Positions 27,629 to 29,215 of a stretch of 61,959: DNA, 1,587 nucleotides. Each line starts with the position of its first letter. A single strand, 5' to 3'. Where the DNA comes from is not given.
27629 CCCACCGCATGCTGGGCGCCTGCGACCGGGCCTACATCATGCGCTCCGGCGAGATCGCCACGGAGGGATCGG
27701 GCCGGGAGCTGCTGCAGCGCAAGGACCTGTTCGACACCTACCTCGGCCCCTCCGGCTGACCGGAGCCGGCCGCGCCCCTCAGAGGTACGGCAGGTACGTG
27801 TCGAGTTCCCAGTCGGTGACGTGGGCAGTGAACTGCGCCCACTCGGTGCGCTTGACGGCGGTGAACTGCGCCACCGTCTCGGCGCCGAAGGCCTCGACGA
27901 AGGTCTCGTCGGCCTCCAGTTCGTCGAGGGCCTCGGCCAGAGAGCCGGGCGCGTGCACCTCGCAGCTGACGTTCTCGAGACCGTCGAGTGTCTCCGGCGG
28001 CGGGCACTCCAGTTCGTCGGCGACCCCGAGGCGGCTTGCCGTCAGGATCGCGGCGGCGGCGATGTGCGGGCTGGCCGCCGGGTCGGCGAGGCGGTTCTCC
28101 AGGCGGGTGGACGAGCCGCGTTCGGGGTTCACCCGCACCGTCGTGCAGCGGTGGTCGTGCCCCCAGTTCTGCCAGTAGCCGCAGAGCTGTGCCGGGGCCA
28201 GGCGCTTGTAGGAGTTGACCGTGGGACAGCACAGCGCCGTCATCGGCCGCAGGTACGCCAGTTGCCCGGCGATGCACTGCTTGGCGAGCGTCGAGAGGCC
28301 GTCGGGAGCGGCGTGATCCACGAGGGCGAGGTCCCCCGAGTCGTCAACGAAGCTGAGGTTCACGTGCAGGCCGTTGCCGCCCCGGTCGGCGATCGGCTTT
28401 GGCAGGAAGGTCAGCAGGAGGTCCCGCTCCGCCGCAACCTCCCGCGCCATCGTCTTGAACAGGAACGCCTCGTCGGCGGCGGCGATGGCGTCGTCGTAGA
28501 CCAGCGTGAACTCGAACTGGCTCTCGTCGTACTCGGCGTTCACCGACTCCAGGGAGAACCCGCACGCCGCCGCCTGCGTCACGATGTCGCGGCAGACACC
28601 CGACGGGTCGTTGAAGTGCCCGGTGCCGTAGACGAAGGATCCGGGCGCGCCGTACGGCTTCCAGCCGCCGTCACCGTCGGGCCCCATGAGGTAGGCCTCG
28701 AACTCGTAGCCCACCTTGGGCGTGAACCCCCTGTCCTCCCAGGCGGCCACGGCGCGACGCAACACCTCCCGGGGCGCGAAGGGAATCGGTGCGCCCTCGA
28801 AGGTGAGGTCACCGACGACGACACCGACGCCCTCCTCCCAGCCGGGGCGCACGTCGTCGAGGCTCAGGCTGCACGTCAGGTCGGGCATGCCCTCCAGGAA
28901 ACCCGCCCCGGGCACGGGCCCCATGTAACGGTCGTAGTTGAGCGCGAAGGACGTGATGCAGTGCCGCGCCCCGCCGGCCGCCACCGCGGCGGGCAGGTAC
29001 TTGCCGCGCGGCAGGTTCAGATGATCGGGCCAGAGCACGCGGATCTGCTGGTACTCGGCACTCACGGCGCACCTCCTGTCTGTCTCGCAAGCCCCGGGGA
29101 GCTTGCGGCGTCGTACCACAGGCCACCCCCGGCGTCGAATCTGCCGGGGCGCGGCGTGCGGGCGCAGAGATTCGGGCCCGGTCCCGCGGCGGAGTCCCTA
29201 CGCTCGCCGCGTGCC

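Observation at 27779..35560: Putative gamma-glutamylation-dependent amine catabolic cluster that couples a P450 to a homoprotocatechuate-type meta-cleavage set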

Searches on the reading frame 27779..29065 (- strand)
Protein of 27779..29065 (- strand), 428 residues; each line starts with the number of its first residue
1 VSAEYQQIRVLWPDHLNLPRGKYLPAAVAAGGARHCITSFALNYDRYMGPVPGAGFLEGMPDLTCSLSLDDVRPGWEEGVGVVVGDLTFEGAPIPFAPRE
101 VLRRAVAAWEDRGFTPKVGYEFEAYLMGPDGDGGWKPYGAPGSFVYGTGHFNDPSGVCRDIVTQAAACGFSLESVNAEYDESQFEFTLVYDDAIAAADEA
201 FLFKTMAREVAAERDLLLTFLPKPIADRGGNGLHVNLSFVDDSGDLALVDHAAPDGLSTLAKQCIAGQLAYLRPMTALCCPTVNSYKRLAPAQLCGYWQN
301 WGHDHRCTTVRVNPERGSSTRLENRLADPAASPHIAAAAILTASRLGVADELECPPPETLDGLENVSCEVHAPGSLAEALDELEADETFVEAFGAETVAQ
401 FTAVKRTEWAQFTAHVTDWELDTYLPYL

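Call 10: search_protein_families(library=pfam, proteins=[window:27779-29065:-])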
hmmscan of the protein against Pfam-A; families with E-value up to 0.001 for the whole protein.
window:27779-29065:- (428 aa): 1 family
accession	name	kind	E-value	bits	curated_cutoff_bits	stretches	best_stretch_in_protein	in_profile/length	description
PF00120.29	Gln-synt_C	-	8.6e-81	272.1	24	1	97-424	3-344/344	Glutamine synthetase, catalytic domain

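Call 11: search_protein_families(library=ncbifam, proteins=[window:27779-29065:-])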
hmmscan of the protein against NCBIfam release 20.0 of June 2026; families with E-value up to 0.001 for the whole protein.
window:27779-29065:- (428 aa): 5 families
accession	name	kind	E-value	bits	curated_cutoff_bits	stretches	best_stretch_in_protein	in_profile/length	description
TIGR03105.1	gln_synth_III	equivalog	2.2e-69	234.1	469.6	1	75-425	74-434/435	type III glutamate--ammonia ligase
NF045547.1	GGputSyn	equivalog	6.7e-63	212.9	650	1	76-420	87-438/438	gamma-glutamylputrescine synthetase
TIGR00653.1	GlnA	equivalog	3.5e-52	177.7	429.15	1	159-425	188-461/462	type I glutamate--ammonia ligase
NF007006.0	PRK09469.1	equivalog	1.4e-22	79.9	845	1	183-421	219-463/469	glutamate--ammonia ligase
NF041605.1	gln_syn_GlnII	equivalog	2.6e-05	23.5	500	1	160-239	148-232/333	glutamine synthetase GlnII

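Call 14: find_homologous_proteins(query=window:27779-29065:-, max_evalue=1e-20)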
Query window:27779-29065:- (428 aa): 1751 proteins with E <= 1e-20 among 8000 candidates; the best 120 are listed.
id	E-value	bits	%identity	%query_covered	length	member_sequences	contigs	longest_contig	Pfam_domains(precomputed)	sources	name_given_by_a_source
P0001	4.7e-296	1000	100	100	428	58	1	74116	PF00120.30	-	-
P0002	5.1e-272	920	91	100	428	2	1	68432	PF00120.30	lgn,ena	-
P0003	1.2e-268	909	90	100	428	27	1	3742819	PF00120.30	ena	-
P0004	1.3e-267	906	91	100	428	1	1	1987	PF00120.30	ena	-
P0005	2.5e-263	892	89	100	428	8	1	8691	PF00120.30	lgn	-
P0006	1.9e-262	889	88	100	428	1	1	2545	PF00120.30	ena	-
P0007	3.6e-262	888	88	100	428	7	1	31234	PF00120.30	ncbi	-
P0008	5.5e-261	884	88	100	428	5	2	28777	PF00120.30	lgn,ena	-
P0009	9.1e-261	883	87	100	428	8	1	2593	PF00120.30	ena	-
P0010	1.3e-260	883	88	100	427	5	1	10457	PF00120.30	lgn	-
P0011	2.3e-260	882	88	100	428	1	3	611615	PF00120.30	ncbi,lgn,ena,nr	ncbi:MAG: glutamine synthetase family protein [bacterium]|nr:glutamine synthetase family protein [ba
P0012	4.0e-260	881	88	100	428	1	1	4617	PF00120.30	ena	-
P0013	1.5e-259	879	88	100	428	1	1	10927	PF00120.30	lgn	-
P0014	2.8e-258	875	87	100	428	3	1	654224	PF00120.30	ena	-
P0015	4.9e-258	874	87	100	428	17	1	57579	PF00120.30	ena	-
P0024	4.5e-238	808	80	100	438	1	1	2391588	PF00120.30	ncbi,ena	-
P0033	9.8e-172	590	61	100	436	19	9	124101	PF00120.30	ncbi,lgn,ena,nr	ncbi:MAG: glutamine synthetase [Acidimicrobiia bacterium]|nr:glutamine synthetase [Actinomycetota ba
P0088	3.5e-158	545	58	99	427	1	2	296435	PF00120.30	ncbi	ncbi:MAG: glutamine synthetase family protein [Vicinamibacterales bacterium]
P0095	3.4e-157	542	58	99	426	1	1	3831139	PF00120.30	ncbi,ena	-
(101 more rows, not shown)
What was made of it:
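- It has the GS catalytic domain, and sources annotate it as 'glutamine synthetase' (calls 10, 14).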

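Call 15: find_encoding_contigs(protein=P0003, flank=10000, max_places=3)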
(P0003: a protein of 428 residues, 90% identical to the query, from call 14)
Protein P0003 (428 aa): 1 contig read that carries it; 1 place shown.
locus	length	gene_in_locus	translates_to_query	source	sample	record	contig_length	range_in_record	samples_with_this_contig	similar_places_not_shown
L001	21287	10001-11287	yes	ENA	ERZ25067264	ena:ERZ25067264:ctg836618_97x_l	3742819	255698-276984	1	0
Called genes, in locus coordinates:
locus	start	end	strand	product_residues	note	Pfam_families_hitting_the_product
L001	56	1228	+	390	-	PF00438:S-AdoMet_synt_N, PF02772:S-AdoMet_synt_M, PF02773:S-AdoMet_synt_C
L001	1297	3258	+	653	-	PF17764:PriA_3primeBD (faint)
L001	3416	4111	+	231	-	PF00117:GATase, PF07722:Peptidase_C26 (faint)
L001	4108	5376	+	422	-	PF00067:p450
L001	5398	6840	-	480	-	PF01494:FAD_binding_3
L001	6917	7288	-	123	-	PF12973:Cupin_7, PF02311:AraC_binding (weak), PF07883:Cupin_2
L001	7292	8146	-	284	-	PF01557:FAA_hydrolase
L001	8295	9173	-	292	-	PF02900:LigB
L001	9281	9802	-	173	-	PF01047:MarR, PF12802:MarR_2, PF13463:HTH_27 (faint)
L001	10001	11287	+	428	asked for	PF00120:Gln-synt_C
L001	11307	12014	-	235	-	PF00005:ABC_tran, PF13304:AAA_21 (faint)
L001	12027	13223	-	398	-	PF02515:CoA_transf_3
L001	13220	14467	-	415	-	PF00067:p450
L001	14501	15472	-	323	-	PF08240:ADH_N, PF00107:ADH_zinc_N, PF13602:ADH_zinc_N_2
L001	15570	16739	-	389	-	PF02771:Acyl-CoA_dh_N, PF02770:Acyl-CoA_dh_M, PF00441:Acyl-CoA_dh_1, PF08028:Acyl-CoA_dh_2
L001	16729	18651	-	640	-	PF02653:BPD_transp_2, PF00005:ABC_tran, PF12399:BCA_ABC_TP_C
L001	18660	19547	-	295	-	PF02653:BPD_transp_2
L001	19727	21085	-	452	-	PF13433:Peripla_BP_5 (faint), PF13458:Peripla_BP_6, PF01094:ANF_receptor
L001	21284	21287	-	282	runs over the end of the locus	PF01557:FAA_hydrolase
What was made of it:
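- Checked: The syntenic relative L001 has the same 4-bp overlap in independent gene calls (call 15).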

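Call 16: find_encoding_contigs(protein=P0024, flank=10000, max_places=3)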
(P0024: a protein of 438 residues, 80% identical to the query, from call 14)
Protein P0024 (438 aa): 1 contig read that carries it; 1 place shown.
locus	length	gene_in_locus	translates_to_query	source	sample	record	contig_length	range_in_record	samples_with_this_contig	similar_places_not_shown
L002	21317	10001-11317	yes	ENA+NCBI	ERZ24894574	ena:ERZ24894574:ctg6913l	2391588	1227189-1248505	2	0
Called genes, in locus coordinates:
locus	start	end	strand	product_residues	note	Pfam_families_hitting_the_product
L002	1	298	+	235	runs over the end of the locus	PF00215:OMPdecase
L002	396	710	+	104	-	PF22525:H2TH_5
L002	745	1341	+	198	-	PF00625:Guanylate_kin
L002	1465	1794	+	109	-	PF01192:RNA_pol_Rpb6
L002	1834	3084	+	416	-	PF02441:Flavoprotein, PF04127:DFP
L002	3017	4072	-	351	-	PF26233:NicX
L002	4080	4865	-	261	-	PF00561:Abhydrolase_1, PF12146:Hydrolase_4, PF12697:Abhydrolase_6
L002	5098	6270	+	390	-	PF00438:S-AdoMet_synt_N, PF02772:S-AdoMet_synt_M, PF02773:S-AdoMet_synt_C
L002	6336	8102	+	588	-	PF17764:PriA_3primeBD (weak)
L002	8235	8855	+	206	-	PF00117:GATase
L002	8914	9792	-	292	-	PF02900:LigB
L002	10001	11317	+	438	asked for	PF00120:Gln-synt_C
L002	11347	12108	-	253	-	PF00005:ABC_tran, PF13304:AAA_21 (faint)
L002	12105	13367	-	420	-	PF00067:p450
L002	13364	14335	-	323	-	PF08240:ADH_N, PF00107:ADH_zinc_N, PF13602:ADH_zinc_N_2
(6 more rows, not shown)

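Call 17: find_encoding_contigs(protein=P0033, flank=10000, max_places=3)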
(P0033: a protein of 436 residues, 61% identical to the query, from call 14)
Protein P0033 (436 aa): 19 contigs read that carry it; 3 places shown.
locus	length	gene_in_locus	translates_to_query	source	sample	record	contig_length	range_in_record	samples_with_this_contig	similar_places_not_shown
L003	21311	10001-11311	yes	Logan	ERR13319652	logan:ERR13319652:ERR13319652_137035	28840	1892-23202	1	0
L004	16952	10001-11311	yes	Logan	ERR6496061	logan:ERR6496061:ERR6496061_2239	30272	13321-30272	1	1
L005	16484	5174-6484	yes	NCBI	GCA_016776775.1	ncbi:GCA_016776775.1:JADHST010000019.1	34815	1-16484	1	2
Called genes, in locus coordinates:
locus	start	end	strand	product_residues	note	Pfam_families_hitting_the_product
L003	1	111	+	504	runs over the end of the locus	PF00392:GntR, PF00155:Aminotran_1_2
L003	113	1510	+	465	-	PF01593:Amino_oxidase, PF03486:HI0933_like (faint), PF07992:Pyr_redox_2 (weak), PF01946:Thi4 (weak), PF00070:Pyr_redox (faint), PF01593:Amino_oxidase, PF12831:FAD_oxidored (weak), PF13450:NAD_binding_8, +1 more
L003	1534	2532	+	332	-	PF04055:Radical_SAM, PF06968:BATS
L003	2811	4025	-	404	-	PF02646:RmuC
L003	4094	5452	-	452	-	PF13091:PLDc_2, PF00614:PLDc (weak)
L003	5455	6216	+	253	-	PF00117:GATase, PF07722:Peptidase_C26 (faint)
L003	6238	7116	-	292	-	PF02900:LigB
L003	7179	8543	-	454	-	PF00282:Pyridoxal_deC, PF01212:Beta_elim_lyase (faint)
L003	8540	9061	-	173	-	PF01047:MarR, PF12802:MarR_2 (weak), PF13463:HTH_27 (weak)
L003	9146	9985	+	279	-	PF00756:Esterase (weak), PF00561:Abhydrolase_1, PF12146:Hydrolase_4, PF12697:Abhydrolase_6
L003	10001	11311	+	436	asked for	PF00120:Gln-synt_C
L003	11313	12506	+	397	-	PF00067:p450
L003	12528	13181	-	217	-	PF00392:GntR, PF07729:FCD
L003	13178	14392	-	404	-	PF02771:Acyl-CoA_dh_N, PF02770:Acyl-CoA_dh_M, PF00441:Acyl-CoA_dh_1, PF08028:Acyl-CoA_dh_2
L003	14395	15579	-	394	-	PF02515:CoA_transf_3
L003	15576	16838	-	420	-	PF00067:p450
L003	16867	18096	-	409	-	PF07719:TPR_2 (faint), PF13424:TPR_12 (faint), PF13431:TPR_17 (faint)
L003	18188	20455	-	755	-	PF20254:DMFA2_C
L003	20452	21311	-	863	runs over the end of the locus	PF13385:Laminin_G_3 (weak), PF20254:DMFA2_C, PF26354:DMF_alpha (weak)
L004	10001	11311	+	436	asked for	PF00120:Gln-synt_C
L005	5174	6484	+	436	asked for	PF00120:Gln-synt_C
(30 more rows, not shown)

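Call 18: find_encoding_contigs(protein=P0088, flank=10000, max_places=2)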
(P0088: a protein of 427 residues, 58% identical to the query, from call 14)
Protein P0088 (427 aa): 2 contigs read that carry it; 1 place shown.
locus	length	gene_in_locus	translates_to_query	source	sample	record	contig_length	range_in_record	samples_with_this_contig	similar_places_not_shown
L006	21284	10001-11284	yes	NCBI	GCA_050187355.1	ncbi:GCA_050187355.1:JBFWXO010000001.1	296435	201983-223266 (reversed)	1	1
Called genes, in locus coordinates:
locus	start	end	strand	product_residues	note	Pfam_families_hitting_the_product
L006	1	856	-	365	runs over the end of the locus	PF01547:SBP_bac_1, PF13531:SBP_bac_11, PF13416:SBP_bac_8, PF13343:SBP_bac_6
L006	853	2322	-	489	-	PF00171:Aldedh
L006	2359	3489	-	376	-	PF01663:Phosphodiest (weak)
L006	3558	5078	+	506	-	PF00474:SSF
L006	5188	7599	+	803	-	PF00989:PAS (weak), PF13426:PAS_9 (weak), PF01590:GAF, PF13185:GAF_2, PF00512:HisKA, PF02518:HATPase_c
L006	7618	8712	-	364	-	PF00149:Metallophos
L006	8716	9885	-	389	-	PF01436:NHL (faint)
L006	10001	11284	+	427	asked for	PF00120:Gln-synt_C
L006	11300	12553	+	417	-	PF00067:p450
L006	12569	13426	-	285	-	-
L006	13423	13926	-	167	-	PF08818:DUF1801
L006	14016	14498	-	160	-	PF12867:DinB_2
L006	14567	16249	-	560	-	PF00884:Sulfatase, PF16347:SGSH_C (faint)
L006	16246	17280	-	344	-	PF03781:FGE-sulfatase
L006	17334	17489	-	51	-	-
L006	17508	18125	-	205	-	PF13489:Methyltransf_23, PF01209:Ubie_methyltran, PF05175:MTS (weak), PF13847:Methyltransf_31, PF08241:Methyltransf_11, PF08242:Methyltransf_12, PF13649:Methyltransf_25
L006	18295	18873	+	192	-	PF02566:OsmC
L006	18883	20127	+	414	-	PF00743:FMO-like (faint), PF01494:FAD_binding_3 (faint), PF03486:HI0933_like (faint), PF07992:Pyr_redox_2, PF13454:NAD_binding_9 (faint), PF13738:Pyr_redox_3, PF01266:DAO (weak)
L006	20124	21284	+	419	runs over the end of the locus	PF01494:FAD_binding_3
